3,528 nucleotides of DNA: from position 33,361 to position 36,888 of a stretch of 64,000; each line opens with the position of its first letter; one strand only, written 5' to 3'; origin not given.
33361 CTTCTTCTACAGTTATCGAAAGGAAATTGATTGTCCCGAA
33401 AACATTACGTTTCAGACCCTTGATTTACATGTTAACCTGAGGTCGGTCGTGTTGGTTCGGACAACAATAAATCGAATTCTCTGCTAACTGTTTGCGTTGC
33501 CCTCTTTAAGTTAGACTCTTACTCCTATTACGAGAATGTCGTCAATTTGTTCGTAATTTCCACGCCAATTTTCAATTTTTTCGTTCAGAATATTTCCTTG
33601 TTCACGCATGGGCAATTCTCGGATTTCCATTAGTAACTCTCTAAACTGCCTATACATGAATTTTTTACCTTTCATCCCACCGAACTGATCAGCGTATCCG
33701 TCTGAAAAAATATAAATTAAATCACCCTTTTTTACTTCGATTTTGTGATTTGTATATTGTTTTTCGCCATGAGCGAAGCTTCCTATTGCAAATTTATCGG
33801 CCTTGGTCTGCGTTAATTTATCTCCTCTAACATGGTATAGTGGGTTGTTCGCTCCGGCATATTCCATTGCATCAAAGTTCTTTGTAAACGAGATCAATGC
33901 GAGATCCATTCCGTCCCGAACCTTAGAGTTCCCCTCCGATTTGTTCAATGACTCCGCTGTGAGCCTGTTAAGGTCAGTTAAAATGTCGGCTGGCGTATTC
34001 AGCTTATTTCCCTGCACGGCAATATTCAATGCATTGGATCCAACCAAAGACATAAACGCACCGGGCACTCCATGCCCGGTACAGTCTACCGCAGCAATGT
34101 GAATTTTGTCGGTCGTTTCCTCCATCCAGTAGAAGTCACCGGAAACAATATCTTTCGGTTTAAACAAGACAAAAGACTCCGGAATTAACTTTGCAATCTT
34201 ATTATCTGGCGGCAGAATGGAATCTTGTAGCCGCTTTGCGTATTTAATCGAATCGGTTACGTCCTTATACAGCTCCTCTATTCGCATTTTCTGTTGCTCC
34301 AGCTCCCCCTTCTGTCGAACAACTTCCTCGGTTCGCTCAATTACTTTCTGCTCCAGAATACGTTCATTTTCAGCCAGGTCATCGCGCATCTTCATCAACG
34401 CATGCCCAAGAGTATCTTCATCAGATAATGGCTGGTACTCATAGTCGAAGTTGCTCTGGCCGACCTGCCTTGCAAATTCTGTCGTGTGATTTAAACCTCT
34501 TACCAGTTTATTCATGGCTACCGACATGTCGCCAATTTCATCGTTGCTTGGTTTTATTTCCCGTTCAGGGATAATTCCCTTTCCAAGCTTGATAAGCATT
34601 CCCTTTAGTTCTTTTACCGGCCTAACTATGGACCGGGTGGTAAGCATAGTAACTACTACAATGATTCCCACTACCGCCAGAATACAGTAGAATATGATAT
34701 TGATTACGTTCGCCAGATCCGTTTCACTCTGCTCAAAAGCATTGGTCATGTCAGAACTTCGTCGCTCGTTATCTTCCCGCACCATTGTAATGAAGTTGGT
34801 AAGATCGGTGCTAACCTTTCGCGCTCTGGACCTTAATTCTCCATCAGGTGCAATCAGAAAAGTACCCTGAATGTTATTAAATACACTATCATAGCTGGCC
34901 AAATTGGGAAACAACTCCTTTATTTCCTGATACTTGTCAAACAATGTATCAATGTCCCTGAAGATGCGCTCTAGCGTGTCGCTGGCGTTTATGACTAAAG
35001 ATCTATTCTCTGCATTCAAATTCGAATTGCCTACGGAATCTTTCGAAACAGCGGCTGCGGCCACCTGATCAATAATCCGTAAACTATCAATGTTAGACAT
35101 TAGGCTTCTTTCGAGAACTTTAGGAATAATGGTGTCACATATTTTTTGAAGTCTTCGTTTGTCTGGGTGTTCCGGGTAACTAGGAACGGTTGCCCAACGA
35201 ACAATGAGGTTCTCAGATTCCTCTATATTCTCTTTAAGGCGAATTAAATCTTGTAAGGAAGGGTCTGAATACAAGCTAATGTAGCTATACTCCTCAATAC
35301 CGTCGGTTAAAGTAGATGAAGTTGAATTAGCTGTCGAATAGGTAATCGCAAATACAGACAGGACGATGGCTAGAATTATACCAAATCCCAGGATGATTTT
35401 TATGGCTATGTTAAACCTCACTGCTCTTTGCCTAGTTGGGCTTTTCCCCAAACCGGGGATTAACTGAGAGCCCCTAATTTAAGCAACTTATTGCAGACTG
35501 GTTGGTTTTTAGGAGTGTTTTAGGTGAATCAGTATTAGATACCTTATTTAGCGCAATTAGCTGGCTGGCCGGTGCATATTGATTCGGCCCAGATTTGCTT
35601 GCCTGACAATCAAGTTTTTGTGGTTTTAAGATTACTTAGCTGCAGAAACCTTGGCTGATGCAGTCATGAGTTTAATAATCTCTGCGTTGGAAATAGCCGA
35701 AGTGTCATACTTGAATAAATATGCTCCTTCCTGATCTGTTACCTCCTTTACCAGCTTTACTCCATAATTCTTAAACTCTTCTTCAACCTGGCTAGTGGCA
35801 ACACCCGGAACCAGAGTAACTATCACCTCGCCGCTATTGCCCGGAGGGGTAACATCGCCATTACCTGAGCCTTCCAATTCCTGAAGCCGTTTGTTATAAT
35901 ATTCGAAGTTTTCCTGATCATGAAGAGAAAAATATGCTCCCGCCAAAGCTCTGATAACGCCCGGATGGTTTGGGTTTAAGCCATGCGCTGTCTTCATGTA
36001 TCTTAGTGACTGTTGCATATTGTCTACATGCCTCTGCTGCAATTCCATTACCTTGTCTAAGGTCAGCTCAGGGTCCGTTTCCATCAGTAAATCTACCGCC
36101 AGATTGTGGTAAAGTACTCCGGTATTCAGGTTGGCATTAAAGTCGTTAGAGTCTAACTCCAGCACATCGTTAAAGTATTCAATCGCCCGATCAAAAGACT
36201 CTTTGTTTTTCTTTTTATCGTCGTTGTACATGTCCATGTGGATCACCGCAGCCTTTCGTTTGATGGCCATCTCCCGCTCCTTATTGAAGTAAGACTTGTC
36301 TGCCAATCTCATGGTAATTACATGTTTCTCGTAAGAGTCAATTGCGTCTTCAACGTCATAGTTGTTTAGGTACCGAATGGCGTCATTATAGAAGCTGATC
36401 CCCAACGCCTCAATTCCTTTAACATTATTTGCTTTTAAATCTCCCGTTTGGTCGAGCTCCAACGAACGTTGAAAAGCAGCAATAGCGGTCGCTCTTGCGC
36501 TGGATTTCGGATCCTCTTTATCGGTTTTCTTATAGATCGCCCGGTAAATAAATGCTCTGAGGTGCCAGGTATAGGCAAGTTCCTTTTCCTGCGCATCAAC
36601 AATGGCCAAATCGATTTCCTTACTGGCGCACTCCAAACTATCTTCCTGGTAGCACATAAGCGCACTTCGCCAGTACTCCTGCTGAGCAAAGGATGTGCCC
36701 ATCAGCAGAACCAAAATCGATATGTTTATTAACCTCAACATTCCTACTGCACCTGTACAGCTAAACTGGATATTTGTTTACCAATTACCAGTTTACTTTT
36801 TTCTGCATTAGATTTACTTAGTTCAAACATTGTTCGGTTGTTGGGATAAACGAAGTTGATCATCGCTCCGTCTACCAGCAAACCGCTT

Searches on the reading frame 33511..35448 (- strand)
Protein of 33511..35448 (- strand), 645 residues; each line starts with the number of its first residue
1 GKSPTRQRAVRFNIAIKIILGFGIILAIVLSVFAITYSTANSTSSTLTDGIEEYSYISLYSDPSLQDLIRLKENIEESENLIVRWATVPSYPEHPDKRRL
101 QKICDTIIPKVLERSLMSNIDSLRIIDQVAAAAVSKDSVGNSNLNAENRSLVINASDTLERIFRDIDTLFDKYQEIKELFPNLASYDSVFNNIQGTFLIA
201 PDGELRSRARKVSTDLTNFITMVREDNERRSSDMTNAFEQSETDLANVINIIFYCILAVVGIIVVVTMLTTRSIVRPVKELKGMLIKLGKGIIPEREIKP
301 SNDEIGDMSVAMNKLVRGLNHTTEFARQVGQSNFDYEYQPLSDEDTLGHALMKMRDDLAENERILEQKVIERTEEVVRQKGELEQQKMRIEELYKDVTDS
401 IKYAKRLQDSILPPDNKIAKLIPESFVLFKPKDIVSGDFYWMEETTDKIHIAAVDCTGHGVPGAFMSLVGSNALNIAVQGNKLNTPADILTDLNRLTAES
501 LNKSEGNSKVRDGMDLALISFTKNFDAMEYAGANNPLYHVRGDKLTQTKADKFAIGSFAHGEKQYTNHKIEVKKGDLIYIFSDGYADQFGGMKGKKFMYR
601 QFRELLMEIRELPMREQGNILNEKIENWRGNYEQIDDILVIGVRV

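Call 45: search_protein_families(library=pfam, proteins=[window:33511-35448:-], max_evalue=0.0001)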
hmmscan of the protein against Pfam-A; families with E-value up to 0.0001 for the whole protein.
window:33511-35448:- (645 aa): 2 families
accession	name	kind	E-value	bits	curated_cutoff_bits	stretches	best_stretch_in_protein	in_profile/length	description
PF07228.17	SpoIIE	-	9.7e-19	68.5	25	1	447-645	3-191/192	Stage II sporulation protein E (SpoIIE)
PF00672.30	HAMP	-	1.3e-06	29.1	25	1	270-320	2-52/53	HAMP domain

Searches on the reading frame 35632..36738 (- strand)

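Call 45: search_protein_families(library=pfam, proteins=[window:35632-36738:-], max_evalue=0.0001)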
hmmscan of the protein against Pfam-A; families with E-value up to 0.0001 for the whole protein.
window:35632-36738:- (368 aa): 1 family
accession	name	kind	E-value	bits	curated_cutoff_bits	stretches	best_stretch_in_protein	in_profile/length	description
PF13424.12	TPR_12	-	8.9e-05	23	30.1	0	181-222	18-60/77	Tetratricopeptide repeat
